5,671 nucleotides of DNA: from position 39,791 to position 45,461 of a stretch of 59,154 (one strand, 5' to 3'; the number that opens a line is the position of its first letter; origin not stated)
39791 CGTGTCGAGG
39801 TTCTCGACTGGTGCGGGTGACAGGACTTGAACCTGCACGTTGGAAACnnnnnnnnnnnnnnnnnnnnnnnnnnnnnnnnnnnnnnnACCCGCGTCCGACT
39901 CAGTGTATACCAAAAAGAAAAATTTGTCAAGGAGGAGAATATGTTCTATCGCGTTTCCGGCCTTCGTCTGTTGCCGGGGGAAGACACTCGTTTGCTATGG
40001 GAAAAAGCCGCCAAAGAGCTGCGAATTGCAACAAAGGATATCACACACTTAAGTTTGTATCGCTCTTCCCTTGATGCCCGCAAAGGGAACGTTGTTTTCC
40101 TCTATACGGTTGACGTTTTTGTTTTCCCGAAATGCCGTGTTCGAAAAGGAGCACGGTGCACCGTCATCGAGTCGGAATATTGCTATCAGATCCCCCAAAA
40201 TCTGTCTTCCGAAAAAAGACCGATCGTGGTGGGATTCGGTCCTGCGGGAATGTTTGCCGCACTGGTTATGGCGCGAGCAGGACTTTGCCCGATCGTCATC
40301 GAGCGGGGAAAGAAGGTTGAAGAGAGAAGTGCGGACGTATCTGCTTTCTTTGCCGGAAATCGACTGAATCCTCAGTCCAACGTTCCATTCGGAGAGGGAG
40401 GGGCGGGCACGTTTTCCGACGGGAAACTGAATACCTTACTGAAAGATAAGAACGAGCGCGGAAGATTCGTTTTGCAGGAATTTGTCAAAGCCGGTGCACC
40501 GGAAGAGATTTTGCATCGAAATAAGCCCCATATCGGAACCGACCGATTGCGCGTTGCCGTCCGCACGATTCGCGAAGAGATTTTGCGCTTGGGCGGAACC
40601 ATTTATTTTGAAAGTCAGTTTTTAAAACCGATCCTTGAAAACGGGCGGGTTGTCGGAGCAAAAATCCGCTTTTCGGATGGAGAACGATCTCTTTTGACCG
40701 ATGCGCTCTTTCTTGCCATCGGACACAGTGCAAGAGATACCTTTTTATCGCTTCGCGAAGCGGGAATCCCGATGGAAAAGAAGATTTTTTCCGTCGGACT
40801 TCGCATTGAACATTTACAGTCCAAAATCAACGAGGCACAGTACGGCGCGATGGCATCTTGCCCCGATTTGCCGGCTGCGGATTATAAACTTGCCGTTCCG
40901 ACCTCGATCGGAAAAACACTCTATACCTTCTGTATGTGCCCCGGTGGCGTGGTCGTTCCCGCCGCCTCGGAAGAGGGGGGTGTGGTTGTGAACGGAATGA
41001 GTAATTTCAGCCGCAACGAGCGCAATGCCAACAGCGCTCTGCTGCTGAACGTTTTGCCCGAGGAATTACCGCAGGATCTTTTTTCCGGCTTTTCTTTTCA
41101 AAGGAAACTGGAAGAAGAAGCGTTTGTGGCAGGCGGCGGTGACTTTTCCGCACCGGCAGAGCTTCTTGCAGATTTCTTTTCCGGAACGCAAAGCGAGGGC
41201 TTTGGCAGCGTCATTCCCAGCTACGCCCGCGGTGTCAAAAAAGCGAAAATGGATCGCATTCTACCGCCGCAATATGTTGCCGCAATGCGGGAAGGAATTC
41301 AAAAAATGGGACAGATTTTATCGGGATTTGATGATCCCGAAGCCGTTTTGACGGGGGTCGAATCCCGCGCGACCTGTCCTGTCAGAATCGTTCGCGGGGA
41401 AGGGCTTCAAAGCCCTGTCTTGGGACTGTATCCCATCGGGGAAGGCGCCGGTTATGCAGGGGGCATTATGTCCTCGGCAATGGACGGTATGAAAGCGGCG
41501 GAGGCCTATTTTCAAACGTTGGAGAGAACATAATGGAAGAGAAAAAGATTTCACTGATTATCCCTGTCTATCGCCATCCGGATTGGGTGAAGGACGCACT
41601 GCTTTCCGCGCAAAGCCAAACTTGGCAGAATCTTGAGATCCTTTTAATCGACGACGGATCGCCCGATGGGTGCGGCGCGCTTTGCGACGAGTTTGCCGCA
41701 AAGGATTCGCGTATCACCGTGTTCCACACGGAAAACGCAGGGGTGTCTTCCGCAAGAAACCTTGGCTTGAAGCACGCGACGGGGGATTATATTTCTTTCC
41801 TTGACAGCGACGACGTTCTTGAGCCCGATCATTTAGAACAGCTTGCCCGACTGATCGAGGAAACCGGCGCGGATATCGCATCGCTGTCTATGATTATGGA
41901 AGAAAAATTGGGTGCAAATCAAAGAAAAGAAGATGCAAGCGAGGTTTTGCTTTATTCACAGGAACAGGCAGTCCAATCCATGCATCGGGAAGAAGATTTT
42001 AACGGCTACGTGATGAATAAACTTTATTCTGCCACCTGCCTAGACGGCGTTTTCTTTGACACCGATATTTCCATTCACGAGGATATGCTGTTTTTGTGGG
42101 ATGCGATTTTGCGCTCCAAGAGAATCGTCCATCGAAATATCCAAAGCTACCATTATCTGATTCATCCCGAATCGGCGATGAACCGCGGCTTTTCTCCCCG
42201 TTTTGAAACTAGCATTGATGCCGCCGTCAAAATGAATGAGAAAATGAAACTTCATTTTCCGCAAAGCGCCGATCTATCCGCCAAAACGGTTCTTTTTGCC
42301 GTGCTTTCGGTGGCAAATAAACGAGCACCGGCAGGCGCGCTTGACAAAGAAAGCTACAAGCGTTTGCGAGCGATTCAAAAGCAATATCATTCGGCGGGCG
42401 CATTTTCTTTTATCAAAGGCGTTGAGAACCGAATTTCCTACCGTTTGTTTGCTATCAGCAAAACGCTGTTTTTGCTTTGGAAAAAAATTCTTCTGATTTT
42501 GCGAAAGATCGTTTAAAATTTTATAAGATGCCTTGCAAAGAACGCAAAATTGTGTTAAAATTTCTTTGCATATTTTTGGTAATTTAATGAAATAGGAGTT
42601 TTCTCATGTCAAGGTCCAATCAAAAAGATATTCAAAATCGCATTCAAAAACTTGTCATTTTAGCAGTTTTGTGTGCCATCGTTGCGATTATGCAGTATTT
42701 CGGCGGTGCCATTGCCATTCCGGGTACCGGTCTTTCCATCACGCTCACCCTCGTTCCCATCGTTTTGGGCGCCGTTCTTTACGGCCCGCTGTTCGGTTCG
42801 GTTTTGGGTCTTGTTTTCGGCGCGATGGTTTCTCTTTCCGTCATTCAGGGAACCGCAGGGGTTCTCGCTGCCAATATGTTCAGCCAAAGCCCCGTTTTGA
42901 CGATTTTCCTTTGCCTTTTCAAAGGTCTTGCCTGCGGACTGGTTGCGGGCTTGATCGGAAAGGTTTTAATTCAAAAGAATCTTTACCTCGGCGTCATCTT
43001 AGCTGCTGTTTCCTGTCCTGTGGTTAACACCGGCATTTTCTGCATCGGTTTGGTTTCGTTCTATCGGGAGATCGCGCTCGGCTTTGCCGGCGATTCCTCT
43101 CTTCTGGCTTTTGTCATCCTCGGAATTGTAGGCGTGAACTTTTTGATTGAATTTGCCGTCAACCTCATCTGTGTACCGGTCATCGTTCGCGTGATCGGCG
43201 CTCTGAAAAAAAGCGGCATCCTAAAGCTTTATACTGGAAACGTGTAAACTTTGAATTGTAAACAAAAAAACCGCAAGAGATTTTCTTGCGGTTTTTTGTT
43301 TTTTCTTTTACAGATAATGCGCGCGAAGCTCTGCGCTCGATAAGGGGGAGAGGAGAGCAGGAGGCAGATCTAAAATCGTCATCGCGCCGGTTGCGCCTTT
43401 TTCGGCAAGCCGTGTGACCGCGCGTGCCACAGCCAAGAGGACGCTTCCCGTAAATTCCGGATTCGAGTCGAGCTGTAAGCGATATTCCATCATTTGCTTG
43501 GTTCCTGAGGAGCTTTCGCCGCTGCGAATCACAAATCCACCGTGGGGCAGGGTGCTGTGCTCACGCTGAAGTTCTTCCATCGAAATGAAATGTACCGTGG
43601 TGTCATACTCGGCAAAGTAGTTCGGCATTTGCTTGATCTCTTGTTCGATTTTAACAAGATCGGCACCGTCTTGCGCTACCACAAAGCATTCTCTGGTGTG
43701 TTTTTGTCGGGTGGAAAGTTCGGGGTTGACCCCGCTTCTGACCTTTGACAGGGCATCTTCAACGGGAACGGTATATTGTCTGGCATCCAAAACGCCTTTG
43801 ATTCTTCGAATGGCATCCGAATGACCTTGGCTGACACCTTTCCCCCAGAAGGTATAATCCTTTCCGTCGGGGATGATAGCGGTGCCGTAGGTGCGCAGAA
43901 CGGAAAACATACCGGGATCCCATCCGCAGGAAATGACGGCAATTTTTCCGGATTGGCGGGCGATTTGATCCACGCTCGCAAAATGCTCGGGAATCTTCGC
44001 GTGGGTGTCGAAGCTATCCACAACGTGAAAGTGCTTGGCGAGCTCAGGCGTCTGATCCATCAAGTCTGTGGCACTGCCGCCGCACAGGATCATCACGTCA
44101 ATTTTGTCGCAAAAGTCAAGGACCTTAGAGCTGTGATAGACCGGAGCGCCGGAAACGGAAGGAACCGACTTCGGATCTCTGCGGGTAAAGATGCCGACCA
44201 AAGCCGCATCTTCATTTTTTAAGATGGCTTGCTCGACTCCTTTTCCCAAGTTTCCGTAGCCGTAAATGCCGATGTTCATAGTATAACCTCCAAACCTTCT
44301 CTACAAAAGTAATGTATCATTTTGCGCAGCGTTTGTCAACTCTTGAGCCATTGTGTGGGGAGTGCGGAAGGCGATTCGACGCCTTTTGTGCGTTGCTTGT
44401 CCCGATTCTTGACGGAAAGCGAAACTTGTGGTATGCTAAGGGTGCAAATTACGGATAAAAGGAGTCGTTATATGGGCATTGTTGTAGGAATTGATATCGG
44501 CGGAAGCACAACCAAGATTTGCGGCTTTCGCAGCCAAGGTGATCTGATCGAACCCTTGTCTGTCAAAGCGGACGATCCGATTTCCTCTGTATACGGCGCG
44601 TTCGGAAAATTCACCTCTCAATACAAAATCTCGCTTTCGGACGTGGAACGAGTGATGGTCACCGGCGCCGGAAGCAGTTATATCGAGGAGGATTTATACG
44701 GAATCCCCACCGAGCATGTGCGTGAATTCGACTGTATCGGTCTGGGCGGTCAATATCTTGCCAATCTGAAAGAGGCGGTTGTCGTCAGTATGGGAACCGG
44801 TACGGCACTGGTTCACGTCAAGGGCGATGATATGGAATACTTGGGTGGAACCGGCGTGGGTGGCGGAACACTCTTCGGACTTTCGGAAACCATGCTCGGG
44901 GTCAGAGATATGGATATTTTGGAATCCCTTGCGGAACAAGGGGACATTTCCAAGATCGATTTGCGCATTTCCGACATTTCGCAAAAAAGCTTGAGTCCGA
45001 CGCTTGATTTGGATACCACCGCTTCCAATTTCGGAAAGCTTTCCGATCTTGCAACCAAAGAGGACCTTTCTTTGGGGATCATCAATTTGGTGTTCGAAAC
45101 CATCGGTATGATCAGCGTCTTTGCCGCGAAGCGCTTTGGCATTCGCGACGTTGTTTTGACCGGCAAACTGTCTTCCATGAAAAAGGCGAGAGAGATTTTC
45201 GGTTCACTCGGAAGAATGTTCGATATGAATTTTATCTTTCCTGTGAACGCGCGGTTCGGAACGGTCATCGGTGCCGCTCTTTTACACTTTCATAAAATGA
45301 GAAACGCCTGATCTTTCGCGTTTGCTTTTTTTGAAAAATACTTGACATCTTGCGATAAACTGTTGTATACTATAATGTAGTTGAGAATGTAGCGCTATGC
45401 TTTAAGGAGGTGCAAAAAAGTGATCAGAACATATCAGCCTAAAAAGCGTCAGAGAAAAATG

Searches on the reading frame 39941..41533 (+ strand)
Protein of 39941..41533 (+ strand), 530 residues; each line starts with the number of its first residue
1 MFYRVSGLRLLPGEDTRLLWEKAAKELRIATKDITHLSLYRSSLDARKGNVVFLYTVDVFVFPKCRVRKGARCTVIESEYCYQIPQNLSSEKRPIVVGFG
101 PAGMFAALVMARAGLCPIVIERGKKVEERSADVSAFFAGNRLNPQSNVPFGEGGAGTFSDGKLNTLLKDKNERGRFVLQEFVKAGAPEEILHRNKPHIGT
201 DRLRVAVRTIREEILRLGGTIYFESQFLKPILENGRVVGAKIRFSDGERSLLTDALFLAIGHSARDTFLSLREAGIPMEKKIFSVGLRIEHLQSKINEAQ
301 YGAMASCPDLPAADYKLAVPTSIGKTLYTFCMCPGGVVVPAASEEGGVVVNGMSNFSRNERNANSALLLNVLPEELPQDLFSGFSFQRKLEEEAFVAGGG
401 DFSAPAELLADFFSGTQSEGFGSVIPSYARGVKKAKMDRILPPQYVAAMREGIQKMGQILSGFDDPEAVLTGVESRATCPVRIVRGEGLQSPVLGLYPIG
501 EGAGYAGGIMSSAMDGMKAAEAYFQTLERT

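Call 55: search_protein_families(library=pfam, proteins=[window:39941-41533:+], max_evalue=0.00001)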
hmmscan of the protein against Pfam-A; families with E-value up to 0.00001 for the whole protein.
window:39941-41533:+ (530 aa): 1 family
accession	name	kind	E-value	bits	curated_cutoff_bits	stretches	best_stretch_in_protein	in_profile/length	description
PF21688.3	FAD-depend_C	-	8.8e-70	235.4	27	1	283-476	2-196/197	FAD-dependent protein, C-terminal domain-like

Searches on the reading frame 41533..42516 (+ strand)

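Call 55: search_protein_families(library=pfam, proteins=[window:41533-42516:+], max_evalue=0.00001)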
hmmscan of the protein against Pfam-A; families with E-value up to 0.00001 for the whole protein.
window:41533-42516:+ (327 aa): 3 families
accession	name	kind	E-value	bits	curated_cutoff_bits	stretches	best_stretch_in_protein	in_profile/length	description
PF00535.33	Glycos_transf_2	-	1.5e-36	126.3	23.3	1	7-132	1-127/168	Glycosyl transferase family 2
PF10111.15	Glyco_tranf_2_2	-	1.3e-15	58.1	27.3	1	7-109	1-107/276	Glycosyltransferase like family 2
PF13641.12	Glyco_tranf_2_3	-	1.6e-07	32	27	1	6-115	3-118/230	Glycosyltransferase like family 2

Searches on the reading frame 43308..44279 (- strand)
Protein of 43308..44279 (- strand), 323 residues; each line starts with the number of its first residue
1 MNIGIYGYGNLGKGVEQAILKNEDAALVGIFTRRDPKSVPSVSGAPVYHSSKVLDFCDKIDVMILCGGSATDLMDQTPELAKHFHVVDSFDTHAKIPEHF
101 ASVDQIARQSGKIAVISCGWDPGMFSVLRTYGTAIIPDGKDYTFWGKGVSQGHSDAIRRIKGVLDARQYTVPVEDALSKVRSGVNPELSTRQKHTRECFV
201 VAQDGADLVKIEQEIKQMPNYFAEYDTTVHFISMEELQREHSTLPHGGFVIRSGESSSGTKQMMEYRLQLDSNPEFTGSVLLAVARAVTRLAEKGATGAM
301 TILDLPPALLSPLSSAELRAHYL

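Call 55: search_protein_families(library=pfam, proteins=[window:43308-44279:-], max_evalue=0.00001)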
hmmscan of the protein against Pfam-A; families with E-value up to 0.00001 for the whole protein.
window:43308-44279:- (323 aa): 1 family
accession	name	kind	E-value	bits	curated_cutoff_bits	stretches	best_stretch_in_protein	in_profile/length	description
PF16654.10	DAPDH_C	-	5.2e-77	257.4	30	1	119-272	1-154/154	Diaminopimelic acid dehydrogenase C-terminal domain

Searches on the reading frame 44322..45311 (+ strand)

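Call 55: search_protein_families(library=pfam, proteins=[window:44322-45311:+], max_evalue=0.00001)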
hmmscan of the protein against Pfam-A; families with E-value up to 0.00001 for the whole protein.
window:44322-45311:+ (329 aa): 2 families
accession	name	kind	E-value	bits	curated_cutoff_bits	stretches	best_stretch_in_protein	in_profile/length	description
PF03630.20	Fumble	-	5.4e-23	82.1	28.5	1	153-283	150-292/334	Fumble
PF01869.26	BcrAD_BadFG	-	8e-12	45.7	31.5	1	55-321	1-270/271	BadF/BadG/BcrA/BcrD ATPase family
